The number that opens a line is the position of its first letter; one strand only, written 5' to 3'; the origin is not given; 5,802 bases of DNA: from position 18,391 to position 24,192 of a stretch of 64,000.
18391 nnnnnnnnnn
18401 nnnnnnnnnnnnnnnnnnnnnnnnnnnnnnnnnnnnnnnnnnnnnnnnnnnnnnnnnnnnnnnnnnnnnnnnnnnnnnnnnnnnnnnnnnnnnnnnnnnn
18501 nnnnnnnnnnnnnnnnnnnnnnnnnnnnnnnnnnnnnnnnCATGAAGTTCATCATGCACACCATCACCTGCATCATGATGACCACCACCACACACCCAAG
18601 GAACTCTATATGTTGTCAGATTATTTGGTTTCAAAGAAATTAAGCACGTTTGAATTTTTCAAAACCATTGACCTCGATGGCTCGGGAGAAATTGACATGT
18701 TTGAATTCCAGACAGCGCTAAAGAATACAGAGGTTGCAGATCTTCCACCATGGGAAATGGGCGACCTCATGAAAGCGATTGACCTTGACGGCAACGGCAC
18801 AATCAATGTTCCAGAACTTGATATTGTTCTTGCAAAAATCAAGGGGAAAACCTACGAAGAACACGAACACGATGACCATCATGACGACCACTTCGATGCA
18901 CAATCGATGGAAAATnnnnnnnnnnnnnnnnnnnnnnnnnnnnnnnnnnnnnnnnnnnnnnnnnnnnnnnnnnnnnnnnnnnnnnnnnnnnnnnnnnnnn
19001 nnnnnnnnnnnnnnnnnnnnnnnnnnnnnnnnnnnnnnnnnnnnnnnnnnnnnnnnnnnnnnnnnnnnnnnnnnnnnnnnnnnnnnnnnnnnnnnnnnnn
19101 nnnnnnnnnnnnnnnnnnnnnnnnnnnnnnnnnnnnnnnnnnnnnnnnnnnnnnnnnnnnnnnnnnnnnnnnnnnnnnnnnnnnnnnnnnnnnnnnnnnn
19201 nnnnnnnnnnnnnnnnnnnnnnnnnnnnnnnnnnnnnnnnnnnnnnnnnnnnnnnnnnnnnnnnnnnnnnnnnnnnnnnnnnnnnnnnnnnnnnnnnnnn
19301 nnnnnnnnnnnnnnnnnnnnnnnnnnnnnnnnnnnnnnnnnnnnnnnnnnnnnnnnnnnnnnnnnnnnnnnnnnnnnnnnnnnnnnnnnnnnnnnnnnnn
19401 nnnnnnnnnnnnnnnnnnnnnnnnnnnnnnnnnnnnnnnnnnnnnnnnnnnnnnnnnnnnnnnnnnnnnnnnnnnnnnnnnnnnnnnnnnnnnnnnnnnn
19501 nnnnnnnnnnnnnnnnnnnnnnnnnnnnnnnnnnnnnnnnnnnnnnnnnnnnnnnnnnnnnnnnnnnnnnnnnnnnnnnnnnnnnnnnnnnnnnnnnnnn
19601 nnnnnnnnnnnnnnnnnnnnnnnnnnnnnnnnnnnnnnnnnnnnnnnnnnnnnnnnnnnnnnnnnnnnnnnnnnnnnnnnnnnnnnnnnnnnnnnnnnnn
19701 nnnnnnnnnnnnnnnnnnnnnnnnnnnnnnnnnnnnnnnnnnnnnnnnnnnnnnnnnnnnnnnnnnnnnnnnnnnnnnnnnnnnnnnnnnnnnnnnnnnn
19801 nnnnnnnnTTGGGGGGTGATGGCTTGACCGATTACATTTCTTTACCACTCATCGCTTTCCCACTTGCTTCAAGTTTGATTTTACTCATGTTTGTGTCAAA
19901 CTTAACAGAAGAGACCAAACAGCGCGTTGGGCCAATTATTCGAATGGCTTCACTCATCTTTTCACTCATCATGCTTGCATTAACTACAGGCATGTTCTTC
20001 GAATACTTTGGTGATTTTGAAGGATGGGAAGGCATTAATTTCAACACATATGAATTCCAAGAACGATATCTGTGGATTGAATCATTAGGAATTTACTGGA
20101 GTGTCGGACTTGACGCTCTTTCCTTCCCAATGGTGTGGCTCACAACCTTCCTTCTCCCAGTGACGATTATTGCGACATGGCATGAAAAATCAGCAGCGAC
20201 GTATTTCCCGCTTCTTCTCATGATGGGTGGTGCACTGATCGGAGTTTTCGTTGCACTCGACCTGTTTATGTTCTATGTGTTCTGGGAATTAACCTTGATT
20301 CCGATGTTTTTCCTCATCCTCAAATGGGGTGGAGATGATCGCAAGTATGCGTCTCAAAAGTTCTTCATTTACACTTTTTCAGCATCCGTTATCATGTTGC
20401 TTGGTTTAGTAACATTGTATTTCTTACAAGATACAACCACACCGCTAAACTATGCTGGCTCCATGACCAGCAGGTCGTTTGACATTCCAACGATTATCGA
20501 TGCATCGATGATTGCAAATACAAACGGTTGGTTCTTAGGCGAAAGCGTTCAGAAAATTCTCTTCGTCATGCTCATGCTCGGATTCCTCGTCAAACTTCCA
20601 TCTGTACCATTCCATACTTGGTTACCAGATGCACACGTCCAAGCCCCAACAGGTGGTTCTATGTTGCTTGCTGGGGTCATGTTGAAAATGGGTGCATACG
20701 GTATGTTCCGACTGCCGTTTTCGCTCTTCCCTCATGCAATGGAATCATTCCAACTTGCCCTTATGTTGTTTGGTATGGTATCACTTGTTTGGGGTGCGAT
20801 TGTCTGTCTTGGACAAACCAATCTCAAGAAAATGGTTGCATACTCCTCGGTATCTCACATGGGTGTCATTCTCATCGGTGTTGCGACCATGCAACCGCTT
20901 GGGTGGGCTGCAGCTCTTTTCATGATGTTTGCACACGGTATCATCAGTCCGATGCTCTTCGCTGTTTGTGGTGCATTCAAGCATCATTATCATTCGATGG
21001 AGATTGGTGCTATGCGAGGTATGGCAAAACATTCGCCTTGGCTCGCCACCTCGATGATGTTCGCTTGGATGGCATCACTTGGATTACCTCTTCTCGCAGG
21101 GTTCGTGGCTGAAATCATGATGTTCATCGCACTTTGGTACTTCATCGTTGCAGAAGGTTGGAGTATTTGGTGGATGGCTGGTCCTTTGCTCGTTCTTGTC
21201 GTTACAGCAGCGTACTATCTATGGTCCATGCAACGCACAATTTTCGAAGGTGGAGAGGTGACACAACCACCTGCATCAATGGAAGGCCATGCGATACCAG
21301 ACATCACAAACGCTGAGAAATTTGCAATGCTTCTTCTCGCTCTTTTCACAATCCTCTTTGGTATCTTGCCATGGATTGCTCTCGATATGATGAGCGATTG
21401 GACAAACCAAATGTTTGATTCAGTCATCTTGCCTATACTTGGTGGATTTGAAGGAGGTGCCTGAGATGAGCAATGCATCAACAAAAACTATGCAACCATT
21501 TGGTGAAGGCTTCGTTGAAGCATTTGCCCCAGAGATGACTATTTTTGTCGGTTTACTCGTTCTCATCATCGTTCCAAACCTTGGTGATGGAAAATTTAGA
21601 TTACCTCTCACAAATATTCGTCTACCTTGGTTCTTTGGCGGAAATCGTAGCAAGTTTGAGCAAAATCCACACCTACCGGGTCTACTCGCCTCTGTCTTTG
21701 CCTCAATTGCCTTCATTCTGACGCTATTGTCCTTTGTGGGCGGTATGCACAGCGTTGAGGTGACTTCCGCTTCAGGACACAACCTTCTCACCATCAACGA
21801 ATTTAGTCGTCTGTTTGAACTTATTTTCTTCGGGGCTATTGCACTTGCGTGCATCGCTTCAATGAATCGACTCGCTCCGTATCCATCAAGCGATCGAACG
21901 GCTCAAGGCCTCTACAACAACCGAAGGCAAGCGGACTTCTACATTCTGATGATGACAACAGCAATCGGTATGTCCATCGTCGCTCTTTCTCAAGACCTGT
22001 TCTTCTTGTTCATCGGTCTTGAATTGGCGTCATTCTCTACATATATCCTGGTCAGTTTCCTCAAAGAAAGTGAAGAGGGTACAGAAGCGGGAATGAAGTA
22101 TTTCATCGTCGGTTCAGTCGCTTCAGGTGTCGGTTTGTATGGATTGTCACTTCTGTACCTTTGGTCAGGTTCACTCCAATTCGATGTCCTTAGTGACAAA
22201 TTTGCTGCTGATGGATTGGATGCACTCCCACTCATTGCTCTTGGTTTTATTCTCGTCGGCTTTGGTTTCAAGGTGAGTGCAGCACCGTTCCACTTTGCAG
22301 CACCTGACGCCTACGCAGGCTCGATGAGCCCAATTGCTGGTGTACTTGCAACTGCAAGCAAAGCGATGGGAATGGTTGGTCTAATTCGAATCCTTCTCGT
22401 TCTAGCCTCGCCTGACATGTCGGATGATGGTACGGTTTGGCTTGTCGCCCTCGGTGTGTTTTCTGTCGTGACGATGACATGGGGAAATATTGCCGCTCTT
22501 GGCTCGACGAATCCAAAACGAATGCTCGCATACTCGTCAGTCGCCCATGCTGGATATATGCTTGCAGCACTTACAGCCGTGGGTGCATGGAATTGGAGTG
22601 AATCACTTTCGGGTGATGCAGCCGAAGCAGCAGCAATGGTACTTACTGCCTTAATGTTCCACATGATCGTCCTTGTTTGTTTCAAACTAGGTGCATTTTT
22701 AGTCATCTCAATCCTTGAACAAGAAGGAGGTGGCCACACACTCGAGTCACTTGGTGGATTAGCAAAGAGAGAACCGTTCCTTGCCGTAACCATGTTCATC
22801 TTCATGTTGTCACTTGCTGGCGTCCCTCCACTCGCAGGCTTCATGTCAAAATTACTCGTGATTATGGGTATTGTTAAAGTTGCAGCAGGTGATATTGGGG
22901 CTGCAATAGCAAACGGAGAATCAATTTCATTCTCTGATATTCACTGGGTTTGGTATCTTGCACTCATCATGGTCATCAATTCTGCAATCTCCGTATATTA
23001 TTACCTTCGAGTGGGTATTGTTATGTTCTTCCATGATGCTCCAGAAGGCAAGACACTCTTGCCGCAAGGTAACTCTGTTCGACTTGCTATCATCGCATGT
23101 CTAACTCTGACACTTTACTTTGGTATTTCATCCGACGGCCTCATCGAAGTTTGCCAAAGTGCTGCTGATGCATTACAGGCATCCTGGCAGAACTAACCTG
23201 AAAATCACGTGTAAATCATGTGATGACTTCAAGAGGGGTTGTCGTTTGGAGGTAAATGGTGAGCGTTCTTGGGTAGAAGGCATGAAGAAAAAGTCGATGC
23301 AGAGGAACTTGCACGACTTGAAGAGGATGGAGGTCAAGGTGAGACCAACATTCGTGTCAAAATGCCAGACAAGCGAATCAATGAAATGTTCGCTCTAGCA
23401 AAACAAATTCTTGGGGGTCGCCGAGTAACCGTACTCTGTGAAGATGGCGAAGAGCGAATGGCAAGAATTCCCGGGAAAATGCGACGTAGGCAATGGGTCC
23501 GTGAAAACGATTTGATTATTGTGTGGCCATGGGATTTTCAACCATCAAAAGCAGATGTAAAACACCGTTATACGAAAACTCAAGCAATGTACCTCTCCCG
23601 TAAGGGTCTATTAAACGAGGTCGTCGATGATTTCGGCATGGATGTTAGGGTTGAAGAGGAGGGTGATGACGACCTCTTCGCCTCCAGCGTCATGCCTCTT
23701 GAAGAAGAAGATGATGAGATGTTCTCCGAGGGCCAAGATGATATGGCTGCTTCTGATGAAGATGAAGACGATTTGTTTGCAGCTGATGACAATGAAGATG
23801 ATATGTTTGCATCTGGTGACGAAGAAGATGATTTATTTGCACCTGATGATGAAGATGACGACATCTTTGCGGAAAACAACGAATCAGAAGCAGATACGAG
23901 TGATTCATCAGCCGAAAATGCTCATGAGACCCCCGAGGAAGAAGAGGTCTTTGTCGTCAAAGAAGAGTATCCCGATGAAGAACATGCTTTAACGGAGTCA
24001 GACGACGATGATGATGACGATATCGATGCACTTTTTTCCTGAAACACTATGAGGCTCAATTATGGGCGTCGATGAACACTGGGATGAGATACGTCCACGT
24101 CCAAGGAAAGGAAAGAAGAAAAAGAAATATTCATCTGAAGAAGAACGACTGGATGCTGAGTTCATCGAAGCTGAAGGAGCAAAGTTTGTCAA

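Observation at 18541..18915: Pair of canonical EF-hands flanked by His-rich runs inserted into NuoL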

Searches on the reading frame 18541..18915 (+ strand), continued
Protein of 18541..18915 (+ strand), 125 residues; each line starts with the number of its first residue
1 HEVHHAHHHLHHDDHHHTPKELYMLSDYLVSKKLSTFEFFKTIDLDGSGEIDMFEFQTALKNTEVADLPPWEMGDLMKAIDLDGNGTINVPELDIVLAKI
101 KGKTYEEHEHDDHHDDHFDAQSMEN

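Call 61: find_encoding_contigs(protein=P0408, flank=3000, max_places=5)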
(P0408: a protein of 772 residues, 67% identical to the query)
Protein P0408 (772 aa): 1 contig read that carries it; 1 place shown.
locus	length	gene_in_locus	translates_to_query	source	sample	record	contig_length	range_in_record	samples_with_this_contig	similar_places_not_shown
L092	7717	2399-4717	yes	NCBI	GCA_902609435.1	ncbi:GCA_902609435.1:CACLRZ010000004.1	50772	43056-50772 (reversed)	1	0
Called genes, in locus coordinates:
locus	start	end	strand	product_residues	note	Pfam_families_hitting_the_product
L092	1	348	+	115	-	?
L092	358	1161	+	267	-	PF06745:ATPase, PF23442:DUF7125 (weak)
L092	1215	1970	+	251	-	PF01209:Ubie_methyltran, PF03141:Methyltransf_29 (weak), PF13489:Methyltransf_23, PF13649:Methyltransf_25, PF13847:Methyltransf_31, PF08241:Methyltransf_11, PF08242:Methyltransf_12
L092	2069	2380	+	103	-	-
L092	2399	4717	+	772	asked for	PF00036:EF-hand_1 (faint), PF13202:EF-hand_5 (faint), PF13405:EF-hand_6 (faint), PF13499:EF-hand_7 (weak), PF01496:V_ATPase_I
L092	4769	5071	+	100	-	PF00137:ATP-synt_C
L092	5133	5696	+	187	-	PF01991:vATP-synt_E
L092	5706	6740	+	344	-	PF01992:vATP-synt_AC39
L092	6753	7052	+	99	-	PF01990:ATP-synt_F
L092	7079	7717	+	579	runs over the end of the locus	PF02874:ATP-synt_ab_N, PF16886:ATP-synt_ab_Xtn, PF00006:ATP-synt_ab, PF22919:ATP-synt_VA_C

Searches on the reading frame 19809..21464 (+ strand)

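Call 49: search_protein_families(library=pfam, proteins=[window:19809-21464:+], max_evalue=0.0001)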
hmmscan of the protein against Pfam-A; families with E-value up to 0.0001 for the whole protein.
window:19809-21464:+ (551 aa): 1 family
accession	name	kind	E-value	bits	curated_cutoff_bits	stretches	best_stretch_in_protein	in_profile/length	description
PF00361.26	Proton_antipo_M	-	9.7e-67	225.7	21.5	1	149-444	1-277/294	NADH:quinone oxidoreductase/Mrp antiporter, TM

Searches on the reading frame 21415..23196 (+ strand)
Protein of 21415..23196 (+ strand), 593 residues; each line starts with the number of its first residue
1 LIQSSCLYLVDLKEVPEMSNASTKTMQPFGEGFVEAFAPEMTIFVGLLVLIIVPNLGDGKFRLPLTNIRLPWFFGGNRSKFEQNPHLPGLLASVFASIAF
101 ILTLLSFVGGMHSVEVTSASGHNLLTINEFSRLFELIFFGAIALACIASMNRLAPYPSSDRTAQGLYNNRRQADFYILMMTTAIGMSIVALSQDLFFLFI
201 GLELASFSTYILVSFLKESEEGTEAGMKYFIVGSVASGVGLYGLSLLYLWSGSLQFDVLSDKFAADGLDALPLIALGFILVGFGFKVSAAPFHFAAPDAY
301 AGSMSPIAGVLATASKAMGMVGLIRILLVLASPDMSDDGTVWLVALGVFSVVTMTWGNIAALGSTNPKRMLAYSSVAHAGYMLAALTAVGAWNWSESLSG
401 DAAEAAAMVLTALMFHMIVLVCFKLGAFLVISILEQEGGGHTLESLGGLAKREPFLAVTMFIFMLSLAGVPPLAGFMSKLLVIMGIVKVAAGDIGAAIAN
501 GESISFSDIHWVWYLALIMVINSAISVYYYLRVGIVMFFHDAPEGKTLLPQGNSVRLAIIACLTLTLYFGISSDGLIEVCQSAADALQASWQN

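Call 49: search_protein_families(library=pfam, proteins=[window:21415-23196:+], max_evalue=0.0001)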
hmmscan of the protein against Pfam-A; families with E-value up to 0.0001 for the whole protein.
window:21415-23196:+ (593 aa): 1 family
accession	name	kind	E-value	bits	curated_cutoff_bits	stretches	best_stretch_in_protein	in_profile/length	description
PF00361.26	Proton_antipo_M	-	6.5e-55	186.8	21.5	1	192-490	1-279/294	NADH:quinone oxidoreductase/Mrp antiporter, TM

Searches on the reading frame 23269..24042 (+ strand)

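Call 49: search_protein_families(library=pfam, proteins=[window:23269-24042:+], max_evalue=0.0001)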
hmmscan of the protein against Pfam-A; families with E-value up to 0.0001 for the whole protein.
window:23269-24042:+ (257 aa): 1 family
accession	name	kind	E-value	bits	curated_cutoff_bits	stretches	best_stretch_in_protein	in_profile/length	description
PF01176.25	eIF-1a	-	3.8e-18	65.3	30.2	1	38-100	1-64/64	Translation initiation factor 1A / IF-1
